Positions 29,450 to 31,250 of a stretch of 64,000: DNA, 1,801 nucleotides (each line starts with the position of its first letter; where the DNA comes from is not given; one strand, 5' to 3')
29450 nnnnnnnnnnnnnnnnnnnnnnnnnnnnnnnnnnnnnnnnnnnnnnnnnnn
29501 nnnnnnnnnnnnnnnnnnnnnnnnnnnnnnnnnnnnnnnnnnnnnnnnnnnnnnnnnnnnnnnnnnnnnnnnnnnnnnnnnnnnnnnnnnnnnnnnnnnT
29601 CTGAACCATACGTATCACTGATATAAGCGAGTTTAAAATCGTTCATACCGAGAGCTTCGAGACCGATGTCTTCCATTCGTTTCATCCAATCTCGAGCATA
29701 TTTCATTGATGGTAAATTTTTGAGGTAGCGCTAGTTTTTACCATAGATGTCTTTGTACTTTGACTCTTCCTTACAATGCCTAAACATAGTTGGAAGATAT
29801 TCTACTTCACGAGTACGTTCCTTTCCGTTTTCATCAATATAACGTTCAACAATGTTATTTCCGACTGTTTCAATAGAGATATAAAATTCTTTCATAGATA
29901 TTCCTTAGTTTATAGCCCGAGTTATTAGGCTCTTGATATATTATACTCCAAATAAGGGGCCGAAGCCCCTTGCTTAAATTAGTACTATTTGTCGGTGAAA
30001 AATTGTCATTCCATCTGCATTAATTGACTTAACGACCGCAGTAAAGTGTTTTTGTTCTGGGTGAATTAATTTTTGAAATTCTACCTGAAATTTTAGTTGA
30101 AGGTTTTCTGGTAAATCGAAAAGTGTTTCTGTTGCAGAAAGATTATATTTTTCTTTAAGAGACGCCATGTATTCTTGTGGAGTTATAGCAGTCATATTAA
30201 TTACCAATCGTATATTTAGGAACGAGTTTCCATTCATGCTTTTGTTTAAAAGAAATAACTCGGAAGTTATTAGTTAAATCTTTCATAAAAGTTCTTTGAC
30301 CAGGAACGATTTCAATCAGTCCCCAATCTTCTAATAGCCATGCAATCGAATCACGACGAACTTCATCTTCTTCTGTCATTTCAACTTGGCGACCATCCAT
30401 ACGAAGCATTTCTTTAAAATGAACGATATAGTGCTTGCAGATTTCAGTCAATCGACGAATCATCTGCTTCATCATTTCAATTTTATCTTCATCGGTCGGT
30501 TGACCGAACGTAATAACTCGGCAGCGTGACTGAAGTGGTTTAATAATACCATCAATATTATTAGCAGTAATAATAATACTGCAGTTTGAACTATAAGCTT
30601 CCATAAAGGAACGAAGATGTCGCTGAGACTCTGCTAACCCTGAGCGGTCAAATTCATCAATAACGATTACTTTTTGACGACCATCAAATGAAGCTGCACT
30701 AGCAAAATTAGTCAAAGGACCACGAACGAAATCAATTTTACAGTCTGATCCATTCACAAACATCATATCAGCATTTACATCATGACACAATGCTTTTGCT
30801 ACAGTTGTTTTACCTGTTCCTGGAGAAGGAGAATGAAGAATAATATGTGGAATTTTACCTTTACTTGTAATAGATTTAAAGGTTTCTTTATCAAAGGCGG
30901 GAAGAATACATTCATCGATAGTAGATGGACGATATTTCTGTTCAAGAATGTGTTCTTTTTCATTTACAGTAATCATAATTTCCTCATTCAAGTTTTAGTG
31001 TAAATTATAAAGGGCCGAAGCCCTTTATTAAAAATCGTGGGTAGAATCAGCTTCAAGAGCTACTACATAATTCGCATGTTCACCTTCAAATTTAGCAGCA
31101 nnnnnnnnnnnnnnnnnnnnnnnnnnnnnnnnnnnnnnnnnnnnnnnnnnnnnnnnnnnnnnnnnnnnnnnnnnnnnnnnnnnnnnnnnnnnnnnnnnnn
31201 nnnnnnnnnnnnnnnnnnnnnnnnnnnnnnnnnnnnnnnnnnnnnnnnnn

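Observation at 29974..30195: Unassigned 73-aa ORF between the regA remnant and gene 43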

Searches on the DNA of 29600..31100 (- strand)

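Call 3: search_dna_similar(query=window:29880-30260:-, collection=phages, mode=near, max_rows=30)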
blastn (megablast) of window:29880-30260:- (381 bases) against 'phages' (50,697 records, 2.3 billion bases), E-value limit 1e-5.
Records with a match: 503; places in all: 503; records where one place covers at least 80% of the query: 176.
Best place of each record, by identity: >=99% 33; 95-99% 468; 80-90% 2.
By first word of the organism name: Escherichia 348; Shigella 60; Enterobacteria 35; Yersinia 24; Tequatrovirus 11; Salmonella 11; Citrobacter 6; Serratia 2; Pseudomonas 2; Phage 2; and 2 more.
By host as written in the record: Escherichia coli 160; - 73; Escherichia coli B 24; Shigella sp. 19; Yersinia pseudotuberculosis 14; Escherichia coli K-12 12; Shigella flexneri 10; Escherichia coli str. K-12 substr. MG1655 9; and 105 more.
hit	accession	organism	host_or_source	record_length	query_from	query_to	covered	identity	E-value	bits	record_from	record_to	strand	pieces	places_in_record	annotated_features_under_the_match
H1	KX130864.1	Shigella phage SHBML-50-1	Shigella sonnei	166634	1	381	100%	99.5%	0e+0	693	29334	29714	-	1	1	hypothetical protein | endoribonuclease translational repressor of early genes | DNA polymerase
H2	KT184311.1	Enterobacteria phage GiZh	Escherichia coli O111:NM 96-3166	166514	1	381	100%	99.5%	0e+0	693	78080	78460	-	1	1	hypothetical protein | regA: endoribonuclease translational repressor of early genes | DNA polymerase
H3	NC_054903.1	Enterobacteria phage GiZh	Escherichia coli O111:NM 96-3166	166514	1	381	100%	99.5%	0e+0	693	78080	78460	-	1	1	hypothetical protein | regA: translation repressor | DNA polymerase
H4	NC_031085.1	Shigella phage SHBML-50-1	Shigella sonnei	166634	1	381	100%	99.5%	0e+0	693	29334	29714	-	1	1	hypothetical protein | translation repressor | DNA polymerase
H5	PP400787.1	Escherichia phage FL23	Escherichia coli str. K-12 substr. ...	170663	1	381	100%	99.5%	0e+0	693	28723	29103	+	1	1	hypothetical protein | endoribonuclease translational repressor regA | DNA polymerase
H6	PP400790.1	Escherichia phage FL44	Escherichia coli str. K-12 substr. ...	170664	1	381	100%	99.5%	0e+0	693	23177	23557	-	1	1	hypothetical protein | endoribonuclease translational repressor regA | DNA polymerase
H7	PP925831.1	Escherichia phage Pinarejo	Escherichia coli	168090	1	381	100%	99.2%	0e+0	688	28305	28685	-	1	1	hypothetical protein | translation repressor | DNA polymerase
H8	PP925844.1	Escherichia phage Elenatom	Escherichia coli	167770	1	381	100%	99.2%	0e+0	688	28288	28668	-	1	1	hypothetical protein | translation repressor | DNA polymerase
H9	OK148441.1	Escherichia phage MLP2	Escherichia coli CFT073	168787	1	381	100%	99.2%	0e+0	688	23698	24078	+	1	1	hypothetical protein | endoribonuclease translational repressor of early genes | DNA polymerase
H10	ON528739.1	Shigella phage ESh29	Shigella sp.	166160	1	381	100%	99.2%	0e+0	688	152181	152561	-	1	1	hypothetical protein | endoribonuclease translational repressor of early genes | DNA polymerase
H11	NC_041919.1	Escherichia phage HP3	Escherichia coli CP9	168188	1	381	100%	99.2%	0e+0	688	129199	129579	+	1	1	hypothetical protein | translation repressor | DNA polymerase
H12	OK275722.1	Escherichia phage HP3.1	Escherichia coli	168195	1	381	100%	99.2%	0e+0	688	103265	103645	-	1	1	Phage protein | endoribonuclease translational repressor of early genes | DNA polymerase, phage-associated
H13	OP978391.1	Escherichia phage HP3.2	Escherichia coli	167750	1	381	100%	99.2%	0e+0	688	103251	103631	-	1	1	hypothetical protein | endoribonuclease translational repressor of early genes | DNA polymerase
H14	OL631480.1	Escherichia phage ECML-123-2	Escherichia coli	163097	1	381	100%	99.2%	0e+0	688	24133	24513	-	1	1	translational repressor | DNA polymerase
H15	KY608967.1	Escherichia phage HP3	Escherichia coli CP9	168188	1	381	100%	99.2%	0e+0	688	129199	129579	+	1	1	record has no annotation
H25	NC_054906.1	Enterobacteria phage RB18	Escherichia coli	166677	1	381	100%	98.7%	0e+0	676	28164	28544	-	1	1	hypothetical protein | regA: translation repressor | DNA polymerase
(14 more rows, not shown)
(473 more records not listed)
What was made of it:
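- Sequence from the regA 3' end through the ORF to gene 43 is 99.5% identical to ordinary isolates (call 3).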

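Call 5: get_annotated_region(hit=H3, flank=3500)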
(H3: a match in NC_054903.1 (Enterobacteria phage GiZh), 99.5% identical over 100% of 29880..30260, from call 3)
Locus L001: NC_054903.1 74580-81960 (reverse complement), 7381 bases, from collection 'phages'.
description: Enterobacteria phage GiZh, complete genome.
organism: Enterobacteria phage GiZh (NCBI taxid 1651199)
taxonomy: Viruses; Duplodnaviria; Heunggongvirae; Uroviricota; Caudoviricetes; Straboviridae; Tevenvirinae; Tequatrovirus; Tequatrovirus gizh
host: Escherichia coli O111:NM 96-3166; source: sewage; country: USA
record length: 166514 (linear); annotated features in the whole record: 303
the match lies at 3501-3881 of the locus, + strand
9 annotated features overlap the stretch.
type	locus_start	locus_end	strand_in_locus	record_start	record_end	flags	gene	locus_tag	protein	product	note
CDS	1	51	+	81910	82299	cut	rpbA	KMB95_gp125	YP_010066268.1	RNA polymerase binding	RpbA; similar to Enterobacteria phage T4 RpbA RNA polymerase binding protein function unknown in NP_049667.1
CDS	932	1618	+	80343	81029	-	-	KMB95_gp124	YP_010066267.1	DNA polymerase processivity factor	DNA polymerase accessory factor; DNA replication processivity factor; enhance late promoter essential; forms ...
CDS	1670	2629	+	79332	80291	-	-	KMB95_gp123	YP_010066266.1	clamp loader of DNA polymerase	DNA polymerase accessory protein; forms complex with gp62 to load gp45 sliding clamp; necessary for DNA synthesis; ...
CDS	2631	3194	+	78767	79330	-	-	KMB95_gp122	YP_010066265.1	clamp loader of DNA polymerase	gp62; clamp loader forms a complex with gp45 (clamp) in the presence of ATP and loads clamp on DNA; clamp loader is ...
CDS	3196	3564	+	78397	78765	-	regA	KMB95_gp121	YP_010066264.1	translation repressor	RegA; binds mRNA and represses translation; similar to Enterobacteria phage T4 RegA translational repressor protein in ...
CDS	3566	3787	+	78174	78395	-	-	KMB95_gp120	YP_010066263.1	hypothetical protein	ORF046; in regA 3' region; uncharacterized protein ORF43.1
CDS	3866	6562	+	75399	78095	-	-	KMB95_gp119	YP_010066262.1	DNA polymerase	gp43; similar to Enterobacteria phage T4 gp43 DNA polymerase in NP_049662.1; 3' - 5' exonuclease; belongs to the DNA ...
CDS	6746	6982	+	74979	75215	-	-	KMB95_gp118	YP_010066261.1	hypothetical protein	-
CDS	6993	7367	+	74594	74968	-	-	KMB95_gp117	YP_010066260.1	immunity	-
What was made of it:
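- Closest known: Translationally coupled cistrons of the T4 replication operon. Same: The same layout is seen here for 44/62, 62/regA and regA/orf43.1 (call 5: 2629/2631, 3194/3196, 3564/3566).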

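Call 6: search_dna_similar(query=window:29880-30260:-, collection=phages, mode=near, max_rows=40, rows=spread)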
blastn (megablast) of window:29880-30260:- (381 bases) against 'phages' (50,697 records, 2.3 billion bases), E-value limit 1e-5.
Records with a match: 503; places in all: 503; records where one place covers at least 80% of the query: 176.
Best place of each record, by identity: >=99% 33; 95-99% 468; 80-90% 2.
By first word of the organism name: Escherichia 348; Shigella 60; Enterobacteria 35; Yersinia 24; Tequatrovirus 11; Salmonella 11; Citrobacter 6; Serratia 2; Pseudomonas 2; Phage 2; and 2 more.
By host as written in the record: Escherichia coli 160; - 73; Escherichia coli B 24; Shigella sp. 19; Yersinia pseudotuberculosis 14; Escherichia coli K-12 12; Shigella flexneri 10; Escherichia coli str. K-12 substr. MG1655 9; and 105 more.
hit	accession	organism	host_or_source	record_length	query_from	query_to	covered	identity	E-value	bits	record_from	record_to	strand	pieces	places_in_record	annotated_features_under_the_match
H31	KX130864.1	Shigella phage SHBML-50-1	Shigella sonnei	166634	1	381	100%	99.5%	0e+0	693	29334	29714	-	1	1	hypothetical protein | endoribonuclease translational repressor of early genes | DNA polymerase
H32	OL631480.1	Escherichia phage ECML-123-2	Escherichia coli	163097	1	381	100%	99.2%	0e+0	688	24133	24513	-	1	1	translational repressor | DNA polymerase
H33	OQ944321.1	Escherichia phage GADU22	Escherichia coli str. K-12 substr. DH10B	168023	1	381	100%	98.4%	0e+0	671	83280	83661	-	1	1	hypothetical protein | translation repressor protein | DNA polymerase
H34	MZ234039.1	Escherichia phage vB_EcoM-G3G6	Escherichia coli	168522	1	381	100%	98.2%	0e+0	665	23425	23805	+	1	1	hypothetical protein | endoribonuclease translational repressor of early genes | DNA polymerase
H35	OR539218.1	Escherichia phage vB-Eco-KMB26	Escherichia coli KMB517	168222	1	381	100%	98.2%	0e+0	665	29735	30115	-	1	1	hypothetical protein | endoribonuclease translational repressor of early genes | DNA polymerase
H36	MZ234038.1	Escherichia phage vB_EcoM-G3F10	Escherichia coli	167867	1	381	100%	98.2%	0e+0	665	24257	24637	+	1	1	hypothetical protein | endoribonuclease translational repressor of early genes | DNA polymerase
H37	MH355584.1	Escherichia phage vB_EcoM_JB75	Escherichia coli 2129975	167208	1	381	100%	97.9%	0e+0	660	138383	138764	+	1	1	hypothetical protein | translational repressor protein | terminator | DNA polymerase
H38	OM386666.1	Escherichia phage vB_EcoM_ESCO58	Escherichia coli APEC BEN3992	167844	1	381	100%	97.9%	0e+0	660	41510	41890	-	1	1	hypothetical protein | translational repressor | DNA polymerase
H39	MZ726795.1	Escherichia phage vB_EcoM_ASO78A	Escherichia coli O78 Strain ECL23026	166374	1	381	100%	97.6%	0e+0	654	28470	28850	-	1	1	hypothetical protein | translational repressor protein | terminator | DNA polymerase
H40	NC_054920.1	Escherichia phage vB_EcoM_G9062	Escherichia coli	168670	1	381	100%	96.9%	0e+0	641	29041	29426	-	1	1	hypothetical protein | translation repressor | DNA polymerase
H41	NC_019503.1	Escherichia phage ime09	Escherichia coli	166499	1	381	100%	96.8%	0e+0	638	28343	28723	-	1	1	gp43.1: uncharacterized protein ORF43.1 | regA: translation repressor | gp43: DNA polymerase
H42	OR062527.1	Escherichia phage vB_EcoM_11B_SA_NWU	Escherichia coli O177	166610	1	381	100%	96.6%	3e-179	632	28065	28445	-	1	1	hypothetical protein | endoribonuclease translational repressor of early genes | DNA polymerase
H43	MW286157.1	Escherichia phage vB_EcoM-BECP11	Escherichia coli NCTC 12079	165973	1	381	100%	96.3%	1e-177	627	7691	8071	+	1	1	hypothetical protein | regA: translation repressor protein | DNA-directed DNA polymerase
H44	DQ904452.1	Escherichia phage RB32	-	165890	1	381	100%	95.8%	3e-174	616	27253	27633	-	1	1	hypothetical protein | regA: translation repressor of early genes | 43: DNA polymerase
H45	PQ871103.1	Escherichia phage vB_Eco_ZCEC15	Escherichia coli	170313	1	381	44%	98.8%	1e-43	295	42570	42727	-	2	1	translation repressor | DNA polymerase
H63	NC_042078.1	Shigella phage Sf24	Shigella flexneri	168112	1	381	43%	98.2%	2e-42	291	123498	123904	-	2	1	hypothetical protein | translation repressor | DNA polymerase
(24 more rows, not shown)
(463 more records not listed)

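Call 8: get_annotated_region(hit=H63, flank=1500)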
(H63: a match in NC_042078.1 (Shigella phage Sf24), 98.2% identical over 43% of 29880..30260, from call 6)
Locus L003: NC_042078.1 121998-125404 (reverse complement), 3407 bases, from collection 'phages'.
description: Shigella phage Sf24, complete genome.
organism: Shigella phage Sf24 (NCBI taxid 2024309)
taxonomy: Viruses; Duplodnaviria; Heunggongvirae; Uroviricota; Caudoviricetes; Straboviridae; Tevenvirinae; Tequatrovirus; Tequatrovirus sf24
host: Shigella flexneri; source: water, Red Cedar River; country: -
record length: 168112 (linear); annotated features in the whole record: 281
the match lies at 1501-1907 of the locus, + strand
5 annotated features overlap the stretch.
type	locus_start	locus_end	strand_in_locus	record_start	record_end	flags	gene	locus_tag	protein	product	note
CDS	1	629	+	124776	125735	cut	-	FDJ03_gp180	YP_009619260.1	clamp loader of DNA polymerase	similar to phage T4 gp44; accessory protein for DNA synthesis and late transcription; gp180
CDS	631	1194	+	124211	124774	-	-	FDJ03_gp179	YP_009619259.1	clamp loader of DNA polymerase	similar to phage T4 gp62; accessory protein for DNA synthesis and late transcription; gp179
CDS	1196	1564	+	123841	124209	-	-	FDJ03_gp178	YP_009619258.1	translation repressor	similar to phage T4 RegA; pfam01818; gp178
CDS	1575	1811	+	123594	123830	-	-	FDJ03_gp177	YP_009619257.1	hypothetical protein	similar to phage RB51 gp43.1; gp177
CDS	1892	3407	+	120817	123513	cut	-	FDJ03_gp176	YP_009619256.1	DNA polymerase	gp176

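Call 58: search_dna_similar(query=L005:853-1089:+, collection=phages, mode=near, max_rows=10, rows=spread)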
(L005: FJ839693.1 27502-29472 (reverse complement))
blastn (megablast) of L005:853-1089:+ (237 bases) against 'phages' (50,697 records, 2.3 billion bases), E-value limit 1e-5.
Records with a match: 69; places in all: 69; records where one place covers at least 80% of the query: 69.
Best place of each record, by identity: >=99% 37; 95-99% 28; 90-95% 4.
By first word of the organism name: Escherichia 50; Shigella 9; Enterobacteria 7; Phage 2; Yersinia 1.
By host as written in the record: Escherichia coli 20; - 12; Escherichia coli K-12 6; Escherichia coli MG1655 K-12 5; Shigella sp. 4; Escherichia coli O157:H7 3; Escherichia coli B 2; Shigella flexneri 2; and 13 more.
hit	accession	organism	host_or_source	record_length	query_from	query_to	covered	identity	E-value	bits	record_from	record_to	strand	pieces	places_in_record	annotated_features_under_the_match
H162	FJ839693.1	Enterobacteria phage RB51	-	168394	1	237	100%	100.0%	4e-121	438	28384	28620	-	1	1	RB32ORF047c: RB32ORF047c hypothetical protein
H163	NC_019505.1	Escherichia phage wV7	Escherichia coli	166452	1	237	100%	100.0%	4e-121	438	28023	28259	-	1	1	hypothetical protein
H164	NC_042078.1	Shigella phage Sf24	Shigella flexneri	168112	1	237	100%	99.6%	2e-119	433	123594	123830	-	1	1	hypothetical protein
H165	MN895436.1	Escherichia phage teqsoen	Escherichia coli MG1655 K-12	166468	1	237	100%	99.2%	9e-118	427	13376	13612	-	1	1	hypothetical protein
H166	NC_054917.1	Escherichia phage vB_EcoM_G50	Escherichia coli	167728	1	237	100%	99.2%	9e-118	427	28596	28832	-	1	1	hypothetical protein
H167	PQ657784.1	Escherichia phage EPIMRB01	Escherichia coli ATCC 25922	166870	1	237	100%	98.7%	4e-116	422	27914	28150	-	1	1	hypothetical protein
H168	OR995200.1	Escherichia phage JY01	Escherichia coli ATCC 43890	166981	1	237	100%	98.7%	4e-116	422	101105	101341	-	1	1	hypothetical protein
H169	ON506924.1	Escherichia phage vB_EcoM_SCS4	Escherichia sp.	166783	1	237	100%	97.9%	9e-113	411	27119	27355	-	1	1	hypothetical protein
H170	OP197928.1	Shigella phage A2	Shigella flexneri 2a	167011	1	237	100%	97.0%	2e-109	399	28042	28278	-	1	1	hypothetical protein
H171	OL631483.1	Escherichia phage ECML-363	Escherichia coli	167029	1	237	100%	93.7%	9e-93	344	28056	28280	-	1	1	none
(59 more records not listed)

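Call 59: search_dna_similar(query=window:29977-30195:-, collection=phages, mode=near, max_rows=12, rows=spread)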
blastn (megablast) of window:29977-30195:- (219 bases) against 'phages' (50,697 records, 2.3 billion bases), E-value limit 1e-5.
Records with a match: 176; places in all: 176; records where one place covers at least 80% of the query: 176.
Best place of each record, by identity: >=99% 15; 95-99% 116; 90-95% 45.
By first word of the organism name: Escherichia 130; Shigella 15; Yersinia 15; Enterobacteria 6; Citrobacter 6; Serratia 2; Tequatrovirus 1; Salmonella 1.
By host as written in the record: Escherichia coli 71; - 22; Yersinia pseudotuberculosis 9; Shigella sp. 5; Citrobacter rodentium DBS100 4; Escherichia coli str. K-12 substr. MG1655 3; Escherichia coli MG1655 K-12 3; Escherichia coli ATCC 25922 3; and 42 more.
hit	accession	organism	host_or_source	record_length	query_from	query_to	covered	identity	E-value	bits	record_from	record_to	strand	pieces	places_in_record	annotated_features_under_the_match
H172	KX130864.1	Shigella phage SHBML-50-1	Shigella sonnei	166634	1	219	100%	99.5%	2e-109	399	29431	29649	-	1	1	hypothetical protein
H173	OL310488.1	Escherichia phage EC101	Escherichia coli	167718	1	219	100%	98.6%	4e-106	388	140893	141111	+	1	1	hypothetical protein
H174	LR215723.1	Yersinia phage fPS-90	-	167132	1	219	100%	97.7%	8e-103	377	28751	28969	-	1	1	g048c: Phage protein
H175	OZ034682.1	Escherichia phage vB_Eco_EL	-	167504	1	219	100%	97.7%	8e-103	377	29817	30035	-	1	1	Phage protein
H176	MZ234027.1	Escherichia phage vB_EcoM-CHD2BS1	Escherichia coli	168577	1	219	100%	97.3%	4e-101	372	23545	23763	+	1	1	hypothetical protein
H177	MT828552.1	Yersinia phage PYps5T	Yersinia pseudotuberculosis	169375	1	219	100%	97.3%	4e-101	372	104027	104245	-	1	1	hypothetical protein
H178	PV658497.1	Escherichia phage TOPO13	Escherichia coli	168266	1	219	100%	97.3%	4e-101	372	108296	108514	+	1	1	hypothetical protein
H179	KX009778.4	Escherichia phage UFV-AREG1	Escherichia coli O157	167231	1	219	100%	95.9%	4e-96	355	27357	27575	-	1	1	hypothetical protein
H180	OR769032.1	Escherichia phage JoYop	Escherichia coli HER 1036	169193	1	219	100%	95.0%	8e-93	344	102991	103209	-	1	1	hypothetical protein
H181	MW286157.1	Escherichia phage vB_EcoM-BECP11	Escherichia coli NCTC 12079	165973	1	219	100%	94.5%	4e-91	339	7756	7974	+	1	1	hypothetical protein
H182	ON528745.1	Shigella phage ESH35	Shigella sp.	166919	1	219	100%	94.1%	2e-89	333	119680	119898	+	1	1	hypothetical protein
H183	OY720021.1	Escherichia phage vB_Eco_Solly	-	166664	1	219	100%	92.3%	8e-83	311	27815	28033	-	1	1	Phage protein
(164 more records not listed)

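Call 60: get_annotated_region(hit=H183, flank=400)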
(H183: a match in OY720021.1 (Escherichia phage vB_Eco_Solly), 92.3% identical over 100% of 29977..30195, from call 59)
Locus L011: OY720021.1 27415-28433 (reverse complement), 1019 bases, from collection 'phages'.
description: Escherichia phage vB_Eco_Solly genome assembly, chromosome: 1.
organism: Escherichia phage vB_Eco_Solly (NCBI taxid 3061070)
taxonomy: Viruses; Duplodnaviria; Heunggongvirae; Uroviricota; Caudoviricetes; Straboviridae; Tevenvirinae; Tequatrovirus
host: -; source: -; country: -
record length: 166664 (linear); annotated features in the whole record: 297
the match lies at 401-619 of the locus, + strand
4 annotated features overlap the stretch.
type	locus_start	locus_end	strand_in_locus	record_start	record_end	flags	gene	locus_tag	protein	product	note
CDS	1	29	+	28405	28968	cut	-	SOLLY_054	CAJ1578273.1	Phage DNA polymerase clamp loader subunit Gp62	label:Solly_054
CDS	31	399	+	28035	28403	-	-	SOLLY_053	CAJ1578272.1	Phage endoribonulcease translational repressor of early genes, regA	label:Solly_053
CDS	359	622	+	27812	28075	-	-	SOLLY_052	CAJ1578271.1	Phage protein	label:Solly_052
CDS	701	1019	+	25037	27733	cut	-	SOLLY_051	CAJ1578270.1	DNA polymerase, phage-associated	label:Solly_051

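Call 61: get_annotated_region(hit=H181, flank=400)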
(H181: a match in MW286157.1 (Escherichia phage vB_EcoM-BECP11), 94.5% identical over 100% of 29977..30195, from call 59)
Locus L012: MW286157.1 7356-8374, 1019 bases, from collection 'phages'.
description: Escherichia phage vB_EcoM-BECP11, complete genome.
organism: Escherichia phage vB_EcoM-BECP11 (NCBI taxid 2797408)
taxonomy: Viruses; Duplodnaviria; Heunggongvirae; Uroviricota; Caudoviricetes; Straboviridae; Tevenvirinae; Tequatrovirus; Tequatrovirus sf23
host: Escherichia coli NCTC 12079; source: -; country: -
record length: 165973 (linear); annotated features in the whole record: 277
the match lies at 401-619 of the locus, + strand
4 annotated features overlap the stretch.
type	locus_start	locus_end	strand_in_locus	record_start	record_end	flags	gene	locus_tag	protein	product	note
CDS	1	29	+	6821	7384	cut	-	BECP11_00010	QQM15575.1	sliding-clamp-loader subunit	sliding-clamp-loader gp44 subunit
CDS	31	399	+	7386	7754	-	regA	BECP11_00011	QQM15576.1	translation repressor protein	-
CDS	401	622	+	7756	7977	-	-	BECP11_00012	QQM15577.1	hypothetical protein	-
CDS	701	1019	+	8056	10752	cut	-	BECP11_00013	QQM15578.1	DNA-directed DNA polymerase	-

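Call 62: get_annotated_region(hit=H180, flank=400)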
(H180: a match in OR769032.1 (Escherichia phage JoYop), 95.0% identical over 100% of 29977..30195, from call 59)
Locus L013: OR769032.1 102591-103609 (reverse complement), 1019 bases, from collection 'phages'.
description: Escherichia phage JoYop, complete genome.
organism: Escherichia phage JoYop (NCBI taxid 3093947)
taxonomy: Viruses; Duplodnaviria; Heunggongvirae; Uroviricota; Caudoviricetes; Straboviridae; Tevenvirinae; Tequatrovirus
host: Escherichia coli HER 1036; source: -; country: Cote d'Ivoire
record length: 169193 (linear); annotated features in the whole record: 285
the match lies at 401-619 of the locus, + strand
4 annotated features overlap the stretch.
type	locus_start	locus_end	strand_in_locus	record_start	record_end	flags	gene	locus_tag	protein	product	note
CDS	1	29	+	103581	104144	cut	-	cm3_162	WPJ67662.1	clamp loader of DNA polymerase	-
CDS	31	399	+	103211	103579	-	-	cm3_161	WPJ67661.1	translation repressor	-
CDS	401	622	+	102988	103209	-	-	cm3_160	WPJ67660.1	hypothetical protein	-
CDS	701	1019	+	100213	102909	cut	-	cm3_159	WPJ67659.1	DNA polymerase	-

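Call 63: get_annotated_region(hit=H171, flank=400)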
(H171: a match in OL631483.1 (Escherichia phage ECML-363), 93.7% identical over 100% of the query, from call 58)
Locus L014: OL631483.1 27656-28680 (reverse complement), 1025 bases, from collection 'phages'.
description: Escherichia phage ECML-363, complete genome.
organism: Escherichia phage ECML-363 (NCBI taxid 2910939)
taxonomy: Viruses; Duplodnaviria; Heunggongvirae; Uroviricota; Caudoviricetes; Straboviridae; Tevenvirinae; Tequatrovirus
host: Escherichia coli; source: -; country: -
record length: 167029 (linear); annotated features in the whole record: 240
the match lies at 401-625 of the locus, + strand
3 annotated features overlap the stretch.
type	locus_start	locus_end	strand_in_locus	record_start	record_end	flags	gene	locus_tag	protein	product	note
CDS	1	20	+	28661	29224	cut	-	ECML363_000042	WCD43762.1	DNA polymerase clamp loader subunit A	similar to Enterobacteria phage RB32 gp62 clamp-loader subunit in YP_802991.1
CDS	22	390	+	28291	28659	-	-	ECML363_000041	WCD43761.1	translational repressor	similar to Enterobacteria phage T4 RegA translational repressor protein in NP_049663.1; translational repressor RegA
CDS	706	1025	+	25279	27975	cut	-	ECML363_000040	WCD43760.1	DNA polymerase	similar to Enterobacteria phage T4 gp43 DNA polymerase in NP_049662.1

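Call 71: search_dna_similar(query=window:29600-31100:-, collection=ecoli_genomes, mode=near, max_rows=10)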
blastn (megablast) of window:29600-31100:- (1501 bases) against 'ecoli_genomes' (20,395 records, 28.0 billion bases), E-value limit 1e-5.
No match.
